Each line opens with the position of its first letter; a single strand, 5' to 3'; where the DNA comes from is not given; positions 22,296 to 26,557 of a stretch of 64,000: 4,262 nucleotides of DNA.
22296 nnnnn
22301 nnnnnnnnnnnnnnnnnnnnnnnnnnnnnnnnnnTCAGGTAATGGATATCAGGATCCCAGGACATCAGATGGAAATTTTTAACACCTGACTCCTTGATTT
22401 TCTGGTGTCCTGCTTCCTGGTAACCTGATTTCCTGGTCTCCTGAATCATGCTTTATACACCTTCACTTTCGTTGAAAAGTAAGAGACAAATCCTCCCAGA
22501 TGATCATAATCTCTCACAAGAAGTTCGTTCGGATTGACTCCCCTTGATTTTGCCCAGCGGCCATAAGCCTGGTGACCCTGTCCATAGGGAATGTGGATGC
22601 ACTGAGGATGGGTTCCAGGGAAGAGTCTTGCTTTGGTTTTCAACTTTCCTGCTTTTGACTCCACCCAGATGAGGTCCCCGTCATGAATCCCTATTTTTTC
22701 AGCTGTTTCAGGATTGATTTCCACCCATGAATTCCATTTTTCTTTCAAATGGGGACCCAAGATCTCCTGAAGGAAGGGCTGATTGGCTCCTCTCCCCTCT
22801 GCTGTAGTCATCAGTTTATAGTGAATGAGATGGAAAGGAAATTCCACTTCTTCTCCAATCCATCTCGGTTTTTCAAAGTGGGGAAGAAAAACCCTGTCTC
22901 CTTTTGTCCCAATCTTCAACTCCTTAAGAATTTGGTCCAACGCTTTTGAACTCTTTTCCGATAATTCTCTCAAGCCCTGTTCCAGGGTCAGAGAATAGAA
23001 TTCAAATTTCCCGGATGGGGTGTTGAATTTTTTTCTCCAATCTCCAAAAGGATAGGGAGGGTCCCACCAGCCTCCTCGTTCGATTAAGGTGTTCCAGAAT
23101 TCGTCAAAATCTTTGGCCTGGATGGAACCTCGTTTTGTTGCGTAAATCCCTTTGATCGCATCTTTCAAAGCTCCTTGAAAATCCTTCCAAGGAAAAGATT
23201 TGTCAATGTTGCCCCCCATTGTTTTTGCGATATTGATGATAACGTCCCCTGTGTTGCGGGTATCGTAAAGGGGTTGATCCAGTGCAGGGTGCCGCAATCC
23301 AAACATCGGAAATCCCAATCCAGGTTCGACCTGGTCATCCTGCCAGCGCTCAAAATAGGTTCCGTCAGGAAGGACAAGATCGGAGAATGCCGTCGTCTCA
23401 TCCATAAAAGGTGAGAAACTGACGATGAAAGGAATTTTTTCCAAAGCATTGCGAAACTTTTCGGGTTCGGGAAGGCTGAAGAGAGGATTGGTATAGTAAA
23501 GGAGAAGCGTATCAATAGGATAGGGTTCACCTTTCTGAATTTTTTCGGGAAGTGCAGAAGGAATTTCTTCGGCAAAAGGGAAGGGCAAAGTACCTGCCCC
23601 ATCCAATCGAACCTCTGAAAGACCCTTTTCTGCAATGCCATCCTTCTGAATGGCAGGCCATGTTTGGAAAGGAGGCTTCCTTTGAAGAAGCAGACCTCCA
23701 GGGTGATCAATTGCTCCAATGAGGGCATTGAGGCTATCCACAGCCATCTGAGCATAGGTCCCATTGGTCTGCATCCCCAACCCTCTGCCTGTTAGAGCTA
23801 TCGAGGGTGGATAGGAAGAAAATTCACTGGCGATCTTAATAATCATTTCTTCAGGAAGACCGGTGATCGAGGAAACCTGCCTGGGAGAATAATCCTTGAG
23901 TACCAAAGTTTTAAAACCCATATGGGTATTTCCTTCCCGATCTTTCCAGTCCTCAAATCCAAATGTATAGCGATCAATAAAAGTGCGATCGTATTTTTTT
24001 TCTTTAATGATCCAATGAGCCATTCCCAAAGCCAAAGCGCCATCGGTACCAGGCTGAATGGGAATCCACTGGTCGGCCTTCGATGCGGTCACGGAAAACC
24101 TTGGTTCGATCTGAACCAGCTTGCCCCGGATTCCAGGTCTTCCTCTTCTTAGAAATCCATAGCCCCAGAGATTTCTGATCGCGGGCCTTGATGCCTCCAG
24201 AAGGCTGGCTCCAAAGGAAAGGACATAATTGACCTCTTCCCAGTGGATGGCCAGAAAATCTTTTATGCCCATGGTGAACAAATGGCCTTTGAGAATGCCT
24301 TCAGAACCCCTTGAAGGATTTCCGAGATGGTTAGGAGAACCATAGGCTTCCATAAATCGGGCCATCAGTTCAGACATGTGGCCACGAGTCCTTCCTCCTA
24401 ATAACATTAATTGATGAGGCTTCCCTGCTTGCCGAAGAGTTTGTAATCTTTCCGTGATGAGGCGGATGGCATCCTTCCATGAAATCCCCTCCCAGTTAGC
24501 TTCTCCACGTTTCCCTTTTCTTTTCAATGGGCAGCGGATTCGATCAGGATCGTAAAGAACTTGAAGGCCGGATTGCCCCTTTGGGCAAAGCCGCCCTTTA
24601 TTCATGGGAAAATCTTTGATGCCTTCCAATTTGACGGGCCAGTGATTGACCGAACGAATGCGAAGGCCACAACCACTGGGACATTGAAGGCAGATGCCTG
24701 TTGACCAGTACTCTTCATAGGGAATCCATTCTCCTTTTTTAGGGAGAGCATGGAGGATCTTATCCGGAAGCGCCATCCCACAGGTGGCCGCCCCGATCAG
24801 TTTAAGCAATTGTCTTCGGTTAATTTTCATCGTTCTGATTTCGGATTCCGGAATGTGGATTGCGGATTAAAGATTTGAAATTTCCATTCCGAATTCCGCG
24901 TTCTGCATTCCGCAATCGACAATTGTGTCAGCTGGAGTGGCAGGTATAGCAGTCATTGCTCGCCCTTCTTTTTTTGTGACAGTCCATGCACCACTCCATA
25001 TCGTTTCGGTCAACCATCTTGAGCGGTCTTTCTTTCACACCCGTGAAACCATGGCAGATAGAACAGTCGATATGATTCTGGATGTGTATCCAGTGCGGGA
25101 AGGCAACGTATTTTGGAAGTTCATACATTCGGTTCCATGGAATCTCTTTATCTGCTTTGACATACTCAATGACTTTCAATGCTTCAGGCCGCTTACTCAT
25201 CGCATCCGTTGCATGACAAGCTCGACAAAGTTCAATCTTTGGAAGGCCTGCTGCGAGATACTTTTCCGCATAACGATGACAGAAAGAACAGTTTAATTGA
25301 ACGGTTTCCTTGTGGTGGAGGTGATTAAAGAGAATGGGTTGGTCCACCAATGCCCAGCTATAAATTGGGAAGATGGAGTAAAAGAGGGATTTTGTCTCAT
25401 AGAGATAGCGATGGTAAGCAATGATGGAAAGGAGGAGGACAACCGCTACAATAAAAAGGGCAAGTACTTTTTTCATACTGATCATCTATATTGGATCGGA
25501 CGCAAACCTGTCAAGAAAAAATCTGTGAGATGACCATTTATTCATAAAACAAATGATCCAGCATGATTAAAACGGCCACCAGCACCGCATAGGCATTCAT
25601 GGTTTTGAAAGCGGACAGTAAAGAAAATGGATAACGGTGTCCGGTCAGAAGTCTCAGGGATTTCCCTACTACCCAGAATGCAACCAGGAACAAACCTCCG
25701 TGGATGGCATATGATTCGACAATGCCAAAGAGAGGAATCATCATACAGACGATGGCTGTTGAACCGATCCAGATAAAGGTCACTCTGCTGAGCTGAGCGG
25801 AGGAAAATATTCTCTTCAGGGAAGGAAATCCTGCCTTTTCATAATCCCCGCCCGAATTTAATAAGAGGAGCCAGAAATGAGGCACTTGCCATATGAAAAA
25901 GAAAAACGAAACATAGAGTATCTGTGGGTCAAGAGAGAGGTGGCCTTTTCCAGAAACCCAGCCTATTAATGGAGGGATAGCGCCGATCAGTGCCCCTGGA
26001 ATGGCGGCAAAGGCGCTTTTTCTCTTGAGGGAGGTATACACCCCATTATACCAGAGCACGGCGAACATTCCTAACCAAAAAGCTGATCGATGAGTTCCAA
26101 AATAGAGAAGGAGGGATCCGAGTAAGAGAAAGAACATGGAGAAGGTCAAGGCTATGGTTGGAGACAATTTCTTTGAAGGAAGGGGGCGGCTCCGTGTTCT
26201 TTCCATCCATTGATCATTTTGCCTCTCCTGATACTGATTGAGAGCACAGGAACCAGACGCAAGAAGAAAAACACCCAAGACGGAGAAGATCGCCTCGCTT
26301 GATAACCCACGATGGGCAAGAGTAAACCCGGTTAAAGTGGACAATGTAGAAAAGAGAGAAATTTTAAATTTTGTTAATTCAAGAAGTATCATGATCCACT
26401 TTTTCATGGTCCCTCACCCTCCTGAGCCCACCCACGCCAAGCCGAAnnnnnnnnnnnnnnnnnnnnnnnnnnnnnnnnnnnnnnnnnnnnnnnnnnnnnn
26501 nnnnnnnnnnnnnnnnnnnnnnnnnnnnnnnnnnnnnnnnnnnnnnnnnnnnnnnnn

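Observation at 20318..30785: Ten-gene minus-strand respiratory operon: SCO1, caa3-type oxidase and a minimal four-subunit ACIII/Qrc-like quinol oxidoreductase module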

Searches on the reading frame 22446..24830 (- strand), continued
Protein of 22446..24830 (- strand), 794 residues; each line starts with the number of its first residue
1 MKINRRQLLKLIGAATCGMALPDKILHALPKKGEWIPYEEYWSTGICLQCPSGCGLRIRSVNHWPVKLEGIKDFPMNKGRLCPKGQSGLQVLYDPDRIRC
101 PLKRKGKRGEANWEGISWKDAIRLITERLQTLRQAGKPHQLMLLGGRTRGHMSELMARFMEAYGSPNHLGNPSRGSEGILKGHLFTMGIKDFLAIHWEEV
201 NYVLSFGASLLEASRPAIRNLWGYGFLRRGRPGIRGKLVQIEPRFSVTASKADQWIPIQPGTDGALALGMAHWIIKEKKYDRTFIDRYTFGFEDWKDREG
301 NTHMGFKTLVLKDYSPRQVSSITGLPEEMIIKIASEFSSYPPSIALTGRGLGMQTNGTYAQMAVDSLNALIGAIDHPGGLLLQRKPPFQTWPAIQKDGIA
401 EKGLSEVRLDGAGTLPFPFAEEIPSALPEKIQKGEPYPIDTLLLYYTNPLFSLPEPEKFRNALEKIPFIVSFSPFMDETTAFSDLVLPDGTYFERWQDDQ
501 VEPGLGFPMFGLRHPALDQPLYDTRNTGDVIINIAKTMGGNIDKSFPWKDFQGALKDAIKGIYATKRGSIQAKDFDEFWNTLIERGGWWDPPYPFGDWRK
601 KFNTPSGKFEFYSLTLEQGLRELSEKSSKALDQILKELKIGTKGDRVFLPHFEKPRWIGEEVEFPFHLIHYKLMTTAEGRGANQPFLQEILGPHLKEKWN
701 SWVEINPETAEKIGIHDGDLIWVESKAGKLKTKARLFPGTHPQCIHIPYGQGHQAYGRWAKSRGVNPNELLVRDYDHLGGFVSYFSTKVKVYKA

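Call 55: search_solved_structures(query=L019:14460-14864:+, max_evalue=0.01)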
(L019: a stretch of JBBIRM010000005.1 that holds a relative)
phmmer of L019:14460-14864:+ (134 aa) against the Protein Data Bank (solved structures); distinct sequences matched with E-value up to 0.01: 26.
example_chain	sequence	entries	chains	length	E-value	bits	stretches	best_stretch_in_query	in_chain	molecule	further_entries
6h5l_B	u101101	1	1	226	5.5e-27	97.4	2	35-125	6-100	Conserved hypothetical cytochrome protein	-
6lod_E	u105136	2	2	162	2.3e-07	33.8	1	33-124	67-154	Cytochrome c domain-containing protein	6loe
9wcx_U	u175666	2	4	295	2.6e-06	30.4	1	34-66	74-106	Cytochrome bc1 complex cytochrome c subunit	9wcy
9vr0_A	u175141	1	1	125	2.4e-05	27.3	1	26-122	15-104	Cytochrome c552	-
6hwh_M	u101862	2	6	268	3.3e-05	26.8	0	34-66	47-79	Cytochrome bc1 complex cytochrome c subunit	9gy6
7e1v_O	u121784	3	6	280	3.5e-05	26.7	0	33-66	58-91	Cytochrome bc1 complex cytochrome c subunit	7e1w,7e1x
8hcr_C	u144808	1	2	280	3.5e-05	26.7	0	33-66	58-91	Cytochrome bc1 complex cytochrome c subunit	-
8ovc_O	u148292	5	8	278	3.7e-05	26.6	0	34-66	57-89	Cytochrome bc1 complex cytochrome c subunit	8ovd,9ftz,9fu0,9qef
7q21_C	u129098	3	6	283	3.9e-05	26.5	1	35-66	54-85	Cytochrome bc1 complex cytochrome c subunit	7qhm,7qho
7o9u_A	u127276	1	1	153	4.1e-05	26.5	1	26-121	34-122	Cytochrome c552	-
6adq_C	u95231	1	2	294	4.3e-05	26.4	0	34-66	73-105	Cytochrome bc1 complex cytochrome c subunit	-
7rh5_O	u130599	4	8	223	4.9e-05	26.2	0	36-66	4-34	Cytochrome bc1 complex cytochrome c subunit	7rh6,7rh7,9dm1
6btm_E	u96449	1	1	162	0.00012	25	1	38-123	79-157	Alternative Complex III subunit E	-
8snh_G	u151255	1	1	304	0.00022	24.1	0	28-69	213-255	Cbb3-type cytochrome c oxidase subunit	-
8smr_G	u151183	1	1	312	0.00036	23.4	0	28-69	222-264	Cbb3-type cytochrome c oxidase subunit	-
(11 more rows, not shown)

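Call 58: list_cluster_members(proteins=[window:22446-24830:-, window:20318-21616:-, window:24928-25485:-, window:26447-27382:-])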
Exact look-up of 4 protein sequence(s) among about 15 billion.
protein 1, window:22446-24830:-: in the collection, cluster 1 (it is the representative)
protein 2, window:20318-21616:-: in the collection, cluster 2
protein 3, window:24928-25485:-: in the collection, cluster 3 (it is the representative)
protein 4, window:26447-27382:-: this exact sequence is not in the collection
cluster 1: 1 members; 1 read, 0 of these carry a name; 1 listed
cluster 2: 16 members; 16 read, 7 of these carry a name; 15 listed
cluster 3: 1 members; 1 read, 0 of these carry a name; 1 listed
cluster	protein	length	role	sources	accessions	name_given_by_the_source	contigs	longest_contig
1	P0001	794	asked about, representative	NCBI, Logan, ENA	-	-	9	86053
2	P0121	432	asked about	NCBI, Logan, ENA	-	-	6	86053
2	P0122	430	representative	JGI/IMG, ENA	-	Ni/Fe-hydrogenase subunit HybB-like protein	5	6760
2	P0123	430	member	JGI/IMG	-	Ni/Fe-hydrogenase subunit HybB-like protein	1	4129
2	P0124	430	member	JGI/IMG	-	Ni/Fe-hydrogenase subunit HybB-like protein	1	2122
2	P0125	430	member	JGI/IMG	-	Ni/Fe-hydrogenase subunit HybB-like protein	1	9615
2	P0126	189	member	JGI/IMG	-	Ni/Fe-hydrogenase subunit HybB-like protein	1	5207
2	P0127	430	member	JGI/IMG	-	Ni/Fe-hydrogenase subunit HybB-like protein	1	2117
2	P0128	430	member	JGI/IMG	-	Ni/Fe-hydrogenase subunit HybB-like protein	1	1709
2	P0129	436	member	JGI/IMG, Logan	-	-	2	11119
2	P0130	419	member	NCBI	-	-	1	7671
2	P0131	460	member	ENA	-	-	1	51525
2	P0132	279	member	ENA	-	-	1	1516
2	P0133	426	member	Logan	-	-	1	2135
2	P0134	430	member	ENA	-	-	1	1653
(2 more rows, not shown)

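Call 67: search_protein_families(library=pfam, proteins=[L045:2582-3688:+, L045:6673-7491:+, L045:7597-8211:+, L045:8231-8671:+, L045:8797-9354:+, L045:14829-15530:+, L045:15549-16658:+, L045:17386-17991:+, L045:18028-18408:+, L045:9386-9958:+], max_evalue=0.01)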
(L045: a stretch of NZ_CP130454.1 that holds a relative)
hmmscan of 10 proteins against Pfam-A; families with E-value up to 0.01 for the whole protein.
L045:2582-3688:+ (368 aa): 2 families
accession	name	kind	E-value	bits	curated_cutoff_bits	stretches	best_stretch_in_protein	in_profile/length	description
PF02628.20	COX15-CtaA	-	1.3e-36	126.7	29.9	1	20-347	2-321/322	Cytochrome oxidase assembly protein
PF19728.4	DUF6220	-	0.0025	18.5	29.8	1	72-117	18-63/66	Family of unknown function (DUF6220)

L045:6673-7491:+ (272 aa): 1 family
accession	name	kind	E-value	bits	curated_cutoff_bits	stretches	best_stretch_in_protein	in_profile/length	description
PF05721.19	PhyH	-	4.3e-34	119.1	22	1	10-220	1-212/213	Phytanoyl-CoA dioxygenase (PhyH)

L045:7597-8211:+ (204 aa): 3 families
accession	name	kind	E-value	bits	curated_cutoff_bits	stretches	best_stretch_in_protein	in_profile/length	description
PF02630.20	SCO1-SenC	-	1.5e-30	106.4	22.8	1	43-178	3-133/134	SCO1/SenC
PF08534.16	Redoxin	-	1.2e-05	25.5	26.6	1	41-193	6-143/148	Redoxin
PF00578.27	AhpC-TSA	-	5.8e-05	23.5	26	1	41-121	5-84/124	AhpC/TSA family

L045:8231-8671:+ (146 aa): 1 family
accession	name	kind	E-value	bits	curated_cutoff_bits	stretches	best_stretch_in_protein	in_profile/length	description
PF04238.17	DUF420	-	9.9e-45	152.4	30.5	1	11-139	1-130/130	Protein of unknown function (DUF420)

L045:8797-9354:+ (185 aa): 3 families
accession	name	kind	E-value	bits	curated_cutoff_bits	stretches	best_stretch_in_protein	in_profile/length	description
PF10643.14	Cytochrome-c551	-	0.00015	21.8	27.1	1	93-149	153-213/216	Photosystem P840 reaction-centre cytochrome c-551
PF13442.11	Cytochrome_CBB3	-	0.0041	17.9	27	0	90-148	2-68/68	Cytochrome C oxidase, cbb3-type, subunit III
PF10122.14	Zn_ribbon_Com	-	0.0042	16.9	22.9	0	37-51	24-38/52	Mu-like prophage protein Com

L045:14829-15530:+ (233 aa): 1 family
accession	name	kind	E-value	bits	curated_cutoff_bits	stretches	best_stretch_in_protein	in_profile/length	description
PF02190.22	LON_substr_bdg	-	7.8e-35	121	28.7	1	10-201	1-200/200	ATP-dependent protease La (LON) substrate-binding domain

L045:15549-16658:+ (369 aa): 3 families
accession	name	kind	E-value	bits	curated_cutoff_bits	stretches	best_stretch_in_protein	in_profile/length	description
PF00834.25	Ribul_P_3_epim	-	6.5e-75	251.3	21.1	1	146-343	1-198/198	Ribulose-phosphate 3 epimerase family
PF13456.12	RVT_3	-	5.7e-29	101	21.6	1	8-129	2-123/123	Reverse transcriptase-like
PF00075.30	RNase_H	-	4.2e-14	53.4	25.8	1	2-115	2-120/141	RNase H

L045:17386-17991:+ (201 aa): 1 family
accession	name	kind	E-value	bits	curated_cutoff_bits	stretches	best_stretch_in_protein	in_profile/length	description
PF02660.20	G3P_acyltransf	-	1.4e-32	113.5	24.1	1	9-184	1-163/164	Glycerol-3-phosphate acyltransferase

L045:18028-18408:+ (126 aa): 1 family
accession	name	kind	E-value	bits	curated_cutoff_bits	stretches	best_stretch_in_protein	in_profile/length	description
PF05168.19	HEPN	-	8.8e-13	48.9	22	1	4-121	4-116/117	HEPN domain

L045:9386-9958:+ (190 aa): 3 families
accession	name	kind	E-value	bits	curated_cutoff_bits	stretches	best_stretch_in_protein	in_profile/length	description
PF14522.11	Cytochrome_C7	-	9.1e-11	41.9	24.8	2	117-190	1-67/67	Cytochrome c7 and related cytochrome c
PF02085.21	Cytochrom_CIII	-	4.4e-07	30.6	22.9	1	27-80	11-58/101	Class III cytochrome C family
PF14537.11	Cytochrom_c3_2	-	4.4e-06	27.5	25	1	42-138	2-66/79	Cytochrome c3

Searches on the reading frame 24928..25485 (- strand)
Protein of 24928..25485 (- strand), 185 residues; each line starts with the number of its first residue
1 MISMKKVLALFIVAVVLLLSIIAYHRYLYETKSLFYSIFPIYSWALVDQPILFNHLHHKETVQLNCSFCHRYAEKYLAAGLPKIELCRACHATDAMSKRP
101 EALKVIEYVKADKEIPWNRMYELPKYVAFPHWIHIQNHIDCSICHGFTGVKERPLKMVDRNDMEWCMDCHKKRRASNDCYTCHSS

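Call 3: search_protein_families(library=pfam, proteins=[window:24928-25485:-])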
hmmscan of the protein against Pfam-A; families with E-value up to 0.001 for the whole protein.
window:24928-25485:- (185 aa): 5 families
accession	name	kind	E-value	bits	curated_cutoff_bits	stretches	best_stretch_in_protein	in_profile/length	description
PF14522.11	Cytochrome_C7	-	1.7e-13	50.6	24.8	2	127-184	1-67/67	Cytochrome c7 and related cytochrome c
PF02085.21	Cytochrom_CIII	-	1.4e-07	32.2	22.9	1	48-99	18-61/101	Class III cytochrome C family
PF14537.11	Cytochrom_c3_2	-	7.1e-05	23.6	25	0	61-99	4-41/79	Cytochrome c3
PF09699.15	Paired_CXXCH_1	-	0.00026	21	20.6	0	140-174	8-40/41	Doubled CXXCH motif (Paired_CXXCH_1)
PF22113.1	Mtrc-MtrF_II-IV_dom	-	0.00038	20.4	30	0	140-176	8-41/176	Outer membrane cytochrome MtrC/MtrF-like, domains II/IV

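Call 4: search_protein_families(library=ncbifam, proteins=[window:24928-25485:-])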
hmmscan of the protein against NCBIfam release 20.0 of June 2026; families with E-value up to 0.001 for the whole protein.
window:24928-25485:- (185 aa): 6 families
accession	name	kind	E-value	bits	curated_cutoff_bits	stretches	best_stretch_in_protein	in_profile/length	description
NF041781.1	mnquin_red_QrcA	equivalog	1.2e-24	86.9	180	1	36-183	16-173/174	menaquinone reductase multiheme cytochrome c subunit QrcA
TIGR04257.1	nanowire_3heme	domain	8.5e-09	35.4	40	1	125-184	11-75/75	c(7)-type cytochrome triheme domain-containing protein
NF045722.1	c3_cytochr_TmcA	equivalog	0.00045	20.1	114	0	48-101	41-97/125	acidic tetraheme cytochrome c3 TmcA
TIGR03508.1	decahem_SO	subfamily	0.00047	19.7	192.2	0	133-183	89-137/258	DmsE family decaheme c-type cytochrome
TIGR01905.1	paired_CXXCH_1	subfamily_domain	0.00052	19.9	25.2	0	140-172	8-38/41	doubled CXXCH domain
NF008659.0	PRK11659.1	equivalog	0.00069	19.4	184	1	128-177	126-174/188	cytochrome c nitrite reductase pentaheme subunit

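Call 10: search_solved_structures(query=window:24928-25485:-, max_evalue=0.1)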
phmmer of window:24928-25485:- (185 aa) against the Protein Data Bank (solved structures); distinct sequences matched with E-value up to 0.1: 7.
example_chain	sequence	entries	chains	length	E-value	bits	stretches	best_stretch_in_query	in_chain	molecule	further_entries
8k9e_A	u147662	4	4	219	2.1e-22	83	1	45-172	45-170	Cytochrome c7-like domain-containing protein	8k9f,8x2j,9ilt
6lod_A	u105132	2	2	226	6.4e-19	71.7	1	53-172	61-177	MULTIHEME_CYTC domain-containing protein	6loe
6f0k_A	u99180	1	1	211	2.2e-17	66.7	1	53-172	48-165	Cytochrome c family protein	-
6btm_A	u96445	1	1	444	3.9e-16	62.6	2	111-174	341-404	Alternative Complex III subunit A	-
2ozy_A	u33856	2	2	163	0.034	17.1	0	127-176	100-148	Cytochrome c-type protein nrfB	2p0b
3ouq_A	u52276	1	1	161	0.062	16.3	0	49-184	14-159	Cytochrome c family protein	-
1h29_A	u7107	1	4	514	0.099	15.6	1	62-101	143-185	HIGH-MOLECULAR-WEIGHT CYTOCHROME C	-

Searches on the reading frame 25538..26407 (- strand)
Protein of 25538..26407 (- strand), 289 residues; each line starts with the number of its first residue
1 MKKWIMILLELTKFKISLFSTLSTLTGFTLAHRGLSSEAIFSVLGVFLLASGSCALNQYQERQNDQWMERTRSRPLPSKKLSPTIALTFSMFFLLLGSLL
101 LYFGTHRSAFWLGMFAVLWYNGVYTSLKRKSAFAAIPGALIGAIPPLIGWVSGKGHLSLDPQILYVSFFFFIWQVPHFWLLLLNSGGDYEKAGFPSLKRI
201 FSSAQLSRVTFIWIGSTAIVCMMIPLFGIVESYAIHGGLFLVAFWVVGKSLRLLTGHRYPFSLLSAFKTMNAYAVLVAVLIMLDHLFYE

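Call 3: search_protein_families(library=pfam, proteins=[window:25538-26407:-])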
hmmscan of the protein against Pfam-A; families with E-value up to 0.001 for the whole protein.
window:25538-26407:- (289 aa): 1 family
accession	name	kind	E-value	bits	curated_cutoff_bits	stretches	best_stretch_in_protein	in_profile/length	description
PF01040.23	UbiA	-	2.5e-41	142.1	34.2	1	22-247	3-226/250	UbiA prenyltransferase family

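Call 4: search_protein_families(library=ncbifam, proteins=[window:25538-26407:-])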
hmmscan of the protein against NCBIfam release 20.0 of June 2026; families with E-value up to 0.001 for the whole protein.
window:25538-26407:- (289 aa): 13 families
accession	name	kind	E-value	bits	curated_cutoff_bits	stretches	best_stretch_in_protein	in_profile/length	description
TIGR01473.1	cyoE_ctaB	equivalog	2e-52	178.7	210.3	1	8-284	3-280/281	heme o synthase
NF003349.0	PRK04375.1-2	equivalog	1.6e-40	139.2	246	1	6-287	26-312/318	heme o synthase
NF003348.0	PRK04375.1-1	equivalog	1.6e-38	132.8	285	1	8-251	6-249/292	heme o synthase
TIGR01474.1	ubiA_proteo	equivalog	1.4e-15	57.6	275.45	1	43-283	47-279/282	4-hydroxybenzoate octaprenyltransferase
NF009523.0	PRK12884.1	equivalog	3.7e-10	39.5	269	1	8-108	7-103/279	prenyltransferase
TIGR01475.1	ubiA_other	subfamily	2.4e-09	37.1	180.8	1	6-172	3-171/282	UbiA-like polyprenyltransferase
NF009524.0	PRK12886.1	equivalog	3.3e-09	36.5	387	1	5-287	8-286/291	prenyltransferase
NF009514.0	PRK12873.1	equivalog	7.1e-07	28.9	246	1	43-174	53-186/297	4-hydroxybenzoate polyprenyltransferase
NF009521.0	PRK12882.1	equivalog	1.4e-06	27.7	296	1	7-119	7-118/280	geranylgeranylglycerol-phosphate geranylgeranyltransferase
NF008977.0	PRK12324.1-2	equivalog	7.9e-06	25.5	234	1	29-125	29-123/297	decaprenyl-phosphate phosphoribosyltransferase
NF009522.0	PRK12883.1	equivalog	2.8e-05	23.8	353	1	10-160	8-156/279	geranylgeranylglycerol-phosphate geranylgeranyltransferase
NF041586.1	MqnP_DT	exception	3e-05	23.9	430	1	8-172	3-167/277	menaquinone biosynthesis prenyltransferase MqnP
NF009517.0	PRK12876.1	equivalog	5.5e-05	22.7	419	1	5-129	4-137/300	prenyltransferase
